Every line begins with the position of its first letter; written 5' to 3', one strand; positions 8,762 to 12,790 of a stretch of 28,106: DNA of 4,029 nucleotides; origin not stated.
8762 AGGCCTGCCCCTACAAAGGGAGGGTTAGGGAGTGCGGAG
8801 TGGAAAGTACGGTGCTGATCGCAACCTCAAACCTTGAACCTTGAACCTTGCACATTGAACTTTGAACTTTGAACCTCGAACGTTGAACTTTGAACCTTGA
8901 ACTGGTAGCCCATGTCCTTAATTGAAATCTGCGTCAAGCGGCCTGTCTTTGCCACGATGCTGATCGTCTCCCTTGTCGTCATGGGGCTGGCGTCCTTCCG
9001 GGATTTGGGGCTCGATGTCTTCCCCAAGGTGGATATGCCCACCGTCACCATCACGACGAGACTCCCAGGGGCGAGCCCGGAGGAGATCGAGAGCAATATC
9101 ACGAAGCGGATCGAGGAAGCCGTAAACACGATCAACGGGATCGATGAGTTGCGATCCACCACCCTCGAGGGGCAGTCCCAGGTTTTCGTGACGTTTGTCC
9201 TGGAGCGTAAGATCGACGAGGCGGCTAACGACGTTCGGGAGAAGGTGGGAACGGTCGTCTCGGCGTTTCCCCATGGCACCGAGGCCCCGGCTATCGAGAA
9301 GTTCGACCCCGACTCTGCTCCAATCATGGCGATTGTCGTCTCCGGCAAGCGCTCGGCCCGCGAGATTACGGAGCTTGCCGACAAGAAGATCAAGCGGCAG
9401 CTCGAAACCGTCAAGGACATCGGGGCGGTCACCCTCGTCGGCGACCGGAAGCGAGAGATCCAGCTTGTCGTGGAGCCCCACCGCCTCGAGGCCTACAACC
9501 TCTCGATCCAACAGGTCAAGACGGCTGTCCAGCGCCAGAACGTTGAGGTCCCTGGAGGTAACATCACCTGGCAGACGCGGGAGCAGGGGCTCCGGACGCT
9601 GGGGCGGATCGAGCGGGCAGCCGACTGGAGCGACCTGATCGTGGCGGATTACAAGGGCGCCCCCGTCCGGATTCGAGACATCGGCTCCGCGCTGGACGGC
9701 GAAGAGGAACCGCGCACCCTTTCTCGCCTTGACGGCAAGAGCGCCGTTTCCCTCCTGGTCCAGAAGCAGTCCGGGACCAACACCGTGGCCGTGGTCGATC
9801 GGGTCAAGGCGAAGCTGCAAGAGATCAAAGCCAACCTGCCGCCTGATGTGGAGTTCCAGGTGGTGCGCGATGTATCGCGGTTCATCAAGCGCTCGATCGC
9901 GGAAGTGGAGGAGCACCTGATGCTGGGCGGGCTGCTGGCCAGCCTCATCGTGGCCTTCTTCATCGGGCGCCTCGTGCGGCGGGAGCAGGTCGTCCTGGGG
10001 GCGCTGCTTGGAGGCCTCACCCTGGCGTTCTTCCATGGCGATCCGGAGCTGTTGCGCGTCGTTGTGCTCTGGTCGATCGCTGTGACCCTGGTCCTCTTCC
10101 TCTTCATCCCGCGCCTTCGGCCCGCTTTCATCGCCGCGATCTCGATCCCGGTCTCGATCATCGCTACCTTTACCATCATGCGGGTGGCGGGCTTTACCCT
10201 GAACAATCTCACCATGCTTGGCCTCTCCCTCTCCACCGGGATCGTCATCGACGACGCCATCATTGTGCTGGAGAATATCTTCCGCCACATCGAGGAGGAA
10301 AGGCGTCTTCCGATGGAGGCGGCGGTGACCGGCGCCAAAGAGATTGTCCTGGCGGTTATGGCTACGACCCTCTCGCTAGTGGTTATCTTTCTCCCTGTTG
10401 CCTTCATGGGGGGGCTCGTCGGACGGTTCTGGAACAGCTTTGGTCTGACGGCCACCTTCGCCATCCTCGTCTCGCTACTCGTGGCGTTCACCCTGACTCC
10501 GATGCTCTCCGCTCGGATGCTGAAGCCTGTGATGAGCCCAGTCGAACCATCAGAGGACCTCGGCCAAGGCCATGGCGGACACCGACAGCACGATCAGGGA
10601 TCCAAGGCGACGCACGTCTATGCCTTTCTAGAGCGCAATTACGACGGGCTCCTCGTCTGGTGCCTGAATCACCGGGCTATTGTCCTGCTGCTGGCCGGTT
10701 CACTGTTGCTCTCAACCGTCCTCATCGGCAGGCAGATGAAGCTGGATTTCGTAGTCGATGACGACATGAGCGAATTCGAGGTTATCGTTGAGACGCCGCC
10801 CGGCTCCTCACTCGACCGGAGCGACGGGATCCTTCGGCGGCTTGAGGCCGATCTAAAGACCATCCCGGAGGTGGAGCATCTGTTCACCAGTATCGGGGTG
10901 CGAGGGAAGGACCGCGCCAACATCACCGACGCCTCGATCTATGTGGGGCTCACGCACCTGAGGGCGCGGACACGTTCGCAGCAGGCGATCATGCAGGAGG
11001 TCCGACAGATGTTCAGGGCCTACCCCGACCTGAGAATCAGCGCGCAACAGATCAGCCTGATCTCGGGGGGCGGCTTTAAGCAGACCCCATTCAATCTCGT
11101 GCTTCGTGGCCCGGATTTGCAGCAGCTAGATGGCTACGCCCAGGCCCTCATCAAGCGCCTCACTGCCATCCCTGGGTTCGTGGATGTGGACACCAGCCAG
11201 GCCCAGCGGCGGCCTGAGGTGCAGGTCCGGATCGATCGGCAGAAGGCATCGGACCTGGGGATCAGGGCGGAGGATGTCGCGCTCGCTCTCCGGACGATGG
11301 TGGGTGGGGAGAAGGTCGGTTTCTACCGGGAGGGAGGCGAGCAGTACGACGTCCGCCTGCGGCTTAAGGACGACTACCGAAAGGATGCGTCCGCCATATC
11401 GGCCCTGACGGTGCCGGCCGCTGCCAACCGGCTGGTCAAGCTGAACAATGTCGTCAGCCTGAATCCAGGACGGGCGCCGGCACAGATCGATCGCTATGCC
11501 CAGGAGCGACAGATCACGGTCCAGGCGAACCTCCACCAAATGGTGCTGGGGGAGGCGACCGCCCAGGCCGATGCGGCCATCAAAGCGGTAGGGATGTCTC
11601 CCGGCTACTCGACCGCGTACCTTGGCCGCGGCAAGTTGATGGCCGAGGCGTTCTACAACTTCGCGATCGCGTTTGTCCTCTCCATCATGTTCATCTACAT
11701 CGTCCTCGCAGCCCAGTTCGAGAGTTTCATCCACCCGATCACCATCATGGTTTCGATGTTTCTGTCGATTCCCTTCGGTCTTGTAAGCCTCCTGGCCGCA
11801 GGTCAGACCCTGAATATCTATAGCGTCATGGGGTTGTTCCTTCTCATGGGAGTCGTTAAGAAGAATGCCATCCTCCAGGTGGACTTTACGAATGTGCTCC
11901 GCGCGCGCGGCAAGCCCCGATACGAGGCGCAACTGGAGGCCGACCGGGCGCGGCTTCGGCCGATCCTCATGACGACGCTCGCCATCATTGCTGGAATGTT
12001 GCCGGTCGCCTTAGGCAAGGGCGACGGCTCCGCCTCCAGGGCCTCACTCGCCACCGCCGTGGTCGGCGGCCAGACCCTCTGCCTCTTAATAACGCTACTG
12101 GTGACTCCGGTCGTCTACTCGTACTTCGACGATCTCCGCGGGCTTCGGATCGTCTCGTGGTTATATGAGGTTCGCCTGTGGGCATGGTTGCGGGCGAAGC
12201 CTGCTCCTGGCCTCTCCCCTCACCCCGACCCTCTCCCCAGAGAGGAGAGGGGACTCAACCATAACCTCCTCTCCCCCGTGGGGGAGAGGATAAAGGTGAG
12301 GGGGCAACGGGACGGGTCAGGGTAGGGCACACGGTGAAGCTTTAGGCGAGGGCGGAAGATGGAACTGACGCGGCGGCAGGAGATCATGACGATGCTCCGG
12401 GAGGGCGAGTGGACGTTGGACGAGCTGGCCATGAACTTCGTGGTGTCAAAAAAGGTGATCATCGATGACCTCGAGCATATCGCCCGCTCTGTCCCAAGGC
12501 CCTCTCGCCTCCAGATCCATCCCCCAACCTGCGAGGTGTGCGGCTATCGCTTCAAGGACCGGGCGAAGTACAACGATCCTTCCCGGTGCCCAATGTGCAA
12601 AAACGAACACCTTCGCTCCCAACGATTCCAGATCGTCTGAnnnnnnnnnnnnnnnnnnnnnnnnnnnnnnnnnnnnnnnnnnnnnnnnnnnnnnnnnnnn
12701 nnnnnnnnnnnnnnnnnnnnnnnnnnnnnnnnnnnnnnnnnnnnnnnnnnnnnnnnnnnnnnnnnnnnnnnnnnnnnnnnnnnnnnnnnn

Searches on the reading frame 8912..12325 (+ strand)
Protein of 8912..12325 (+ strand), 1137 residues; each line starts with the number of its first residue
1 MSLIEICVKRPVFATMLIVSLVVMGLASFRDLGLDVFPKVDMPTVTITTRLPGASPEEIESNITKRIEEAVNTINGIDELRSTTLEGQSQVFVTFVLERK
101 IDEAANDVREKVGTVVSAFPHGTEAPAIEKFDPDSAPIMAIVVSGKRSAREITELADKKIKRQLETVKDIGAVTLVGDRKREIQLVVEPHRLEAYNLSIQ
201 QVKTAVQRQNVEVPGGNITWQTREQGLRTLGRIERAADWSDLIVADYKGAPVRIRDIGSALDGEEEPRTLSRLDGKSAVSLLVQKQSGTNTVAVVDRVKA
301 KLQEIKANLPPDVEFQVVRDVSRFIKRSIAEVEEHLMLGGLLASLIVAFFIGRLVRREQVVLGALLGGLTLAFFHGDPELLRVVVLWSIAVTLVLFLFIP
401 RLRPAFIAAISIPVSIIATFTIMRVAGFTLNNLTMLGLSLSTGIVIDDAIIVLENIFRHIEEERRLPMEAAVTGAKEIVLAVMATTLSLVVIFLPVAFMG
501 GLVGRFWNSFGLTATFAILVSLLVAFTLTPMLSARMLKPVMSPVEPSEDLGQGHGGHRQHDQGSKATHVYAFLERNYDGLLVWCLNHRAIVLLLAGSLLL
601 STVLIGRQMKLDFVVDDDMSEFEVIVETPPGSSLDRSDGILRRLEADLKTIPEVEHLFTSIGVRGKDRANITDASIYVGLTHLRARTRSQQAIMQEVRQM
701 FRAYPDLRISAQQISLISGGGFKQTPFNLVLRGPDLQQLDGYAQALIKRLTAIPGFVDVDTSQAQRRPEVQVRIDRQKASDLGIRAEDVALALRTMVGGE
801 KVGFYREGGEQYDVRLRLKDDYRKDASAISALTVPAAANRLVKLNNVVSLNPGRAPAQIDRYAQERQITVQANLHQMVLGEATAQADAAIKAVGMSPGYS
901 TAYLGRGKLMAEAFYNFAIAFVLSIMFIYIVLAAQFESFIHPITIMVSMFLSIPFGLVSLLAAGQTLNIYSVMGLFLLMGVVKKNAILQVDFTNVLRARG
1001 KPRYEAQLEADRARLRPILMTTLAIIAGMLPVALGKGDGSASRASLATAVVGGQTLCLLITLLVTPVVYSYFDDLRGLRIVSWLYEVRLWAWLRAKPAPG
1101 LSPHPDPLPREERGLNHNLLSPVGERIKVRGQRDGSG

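Call 95: list_cluster_members(proteins=[window:8912-12325:+, window:12862-13218:+, window:492-3209:-, window:17159-19153:+, window:19176-19976:-, window:22399-23697:+, window:14830-16014:+])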
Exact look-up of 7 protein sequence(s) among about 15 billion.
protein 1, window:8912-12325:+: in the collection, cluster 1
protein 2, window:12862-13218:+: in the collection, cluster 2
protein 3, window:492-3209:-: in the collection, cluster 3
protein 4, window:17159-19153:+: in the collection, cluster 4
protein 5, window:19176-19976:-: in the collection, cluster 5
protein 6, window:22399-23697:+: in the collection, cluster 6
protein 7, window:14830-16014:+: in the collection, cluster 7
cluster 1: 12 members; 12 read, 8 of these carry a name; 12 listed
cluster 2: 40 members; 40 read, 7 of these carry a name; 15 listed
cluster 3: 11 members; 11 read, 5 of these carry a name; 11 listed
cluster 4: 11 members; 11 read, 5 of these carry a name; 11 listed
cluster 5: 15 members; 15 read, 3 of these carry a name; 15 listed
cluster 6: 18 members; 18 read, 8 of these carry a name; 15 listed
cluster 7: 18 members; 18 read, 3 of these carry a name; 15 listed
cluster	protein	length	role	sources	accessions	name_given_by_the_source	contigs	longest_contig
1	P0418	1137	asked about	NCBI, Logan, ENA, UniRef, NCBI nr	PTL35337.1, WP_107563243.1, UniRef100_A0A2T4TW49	RND transporter [Candidatus Methylomirabilis limnetica] | RND transporter n=1 Tax=Candidatus Methylomirabilis limnetica TaxID=2033718 ... | efflux RND transporter permease subunit [Candidatus Methylomirabilis limnetica]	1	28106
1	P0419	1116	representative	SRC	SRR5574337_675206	-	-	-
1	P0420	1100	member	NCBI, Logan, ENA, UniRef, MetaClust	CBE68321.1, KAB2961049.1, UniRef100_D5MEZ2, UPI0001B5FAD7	MAG: efflux RND transporter permease subunit [Candidatus Methylomirabilis oxygeniifera] | Acriflavin resistance protein n=1 Tax=Methylomirabilis oxygeniifera TaxID=671143 ... | status=active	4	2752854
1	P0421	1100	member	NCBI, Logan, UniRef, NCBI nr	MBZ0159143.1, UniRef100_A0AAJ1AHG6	MAG: efflux RND transporter permease subunit [bacterium] | Efflux RND transporter permease subunit n=1 Tax=Candidatus Methylomirabilis tolerans ... | efflux RND transporter permease subunit [Candidatus Methylomirabilis sp.]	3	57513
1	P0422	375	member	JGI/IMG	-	HAE1 family hydrophobic/amphiphilic exporter-1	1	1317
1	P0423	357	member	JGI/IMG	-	HAE1 family hydrophobic/amphiphilic exporter-1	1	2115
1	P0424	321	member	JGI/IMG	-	HAE1 family hydrophobic/amphiphilic exporter-1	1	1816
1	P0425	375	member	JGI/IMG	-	HAE1 family hydrophobic/amphiphilic exporter-1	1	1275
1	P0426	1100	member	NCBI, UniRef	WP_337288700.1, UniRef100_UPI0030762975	efflux RND transporter permease subunit [Candidatus Methylomirabilis sp.] | efflux RND transporter permease subunit n=1 Tax=Candidatus Methylomirabilis sp. ...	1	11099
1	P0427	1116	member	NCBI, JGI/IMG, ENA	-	-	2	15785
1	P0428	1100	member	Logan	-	-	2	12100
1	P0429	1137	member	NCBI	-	-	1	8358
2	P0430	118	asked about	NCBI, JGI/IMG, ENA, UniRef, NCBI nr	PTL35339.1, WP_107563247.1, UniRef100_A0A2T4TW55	NADPH-dependent 7-cyano-7-deazaguanine reductase QueF [Candidatus Methylomirabilis ... | 7-cyano-7-deazaguanine reductase | NADPH-dependent 7-cyano-7-deazaguanine reductase n=1 Tax=Candidatus Methylomirabilis ...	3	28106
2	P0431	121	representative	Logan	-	-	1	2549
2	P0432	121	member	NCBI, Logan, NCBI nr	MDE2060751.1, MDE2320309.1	MAG: NADPH-dependent 7-cyano-7-deazaguanine reductase QueF [candidate division NC10 ... | NADPH-dependent 7-cyano-7-deazaguanine reductase QueF [candidate division NC10 bacterium]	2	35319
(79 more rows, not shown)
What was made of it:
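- The RND pump, QueF and UPF0182 cluster at >=90% identity with M. oxygeniifera, M. tolerans and other NC10 proteins (call 95).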

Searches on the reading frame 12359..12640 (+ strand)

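Call 5: search_protein_families(library=pfam, proteins=[window:12359-12640:+], max_evalue=0.01)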
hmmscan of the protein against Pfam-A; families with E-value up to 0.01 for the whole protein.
window:12359-12640:+ (93 aa): 4 families
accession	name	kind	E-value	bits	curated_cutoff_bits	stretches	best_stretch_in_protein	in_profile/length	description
PF21476.4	PF0610-like_N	-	1.1e-15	58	33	1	4-48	1-45/50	PF0610-like, N-terminal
PF23470.1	Zn_ribbon_PF0610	-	1.7e-07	31.3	26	1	55-92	1-36/39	PF0610 rubredoxin-like zinc beta-ribbon domain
PF08279.18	HTH_11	-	0.0051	17.1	25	1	5-40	1-38/55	HTH domain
PF09723.15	Zn_ribbon_8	-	0.0097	16.3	34.4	0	58-86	8-38/41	Zinc ribbon domain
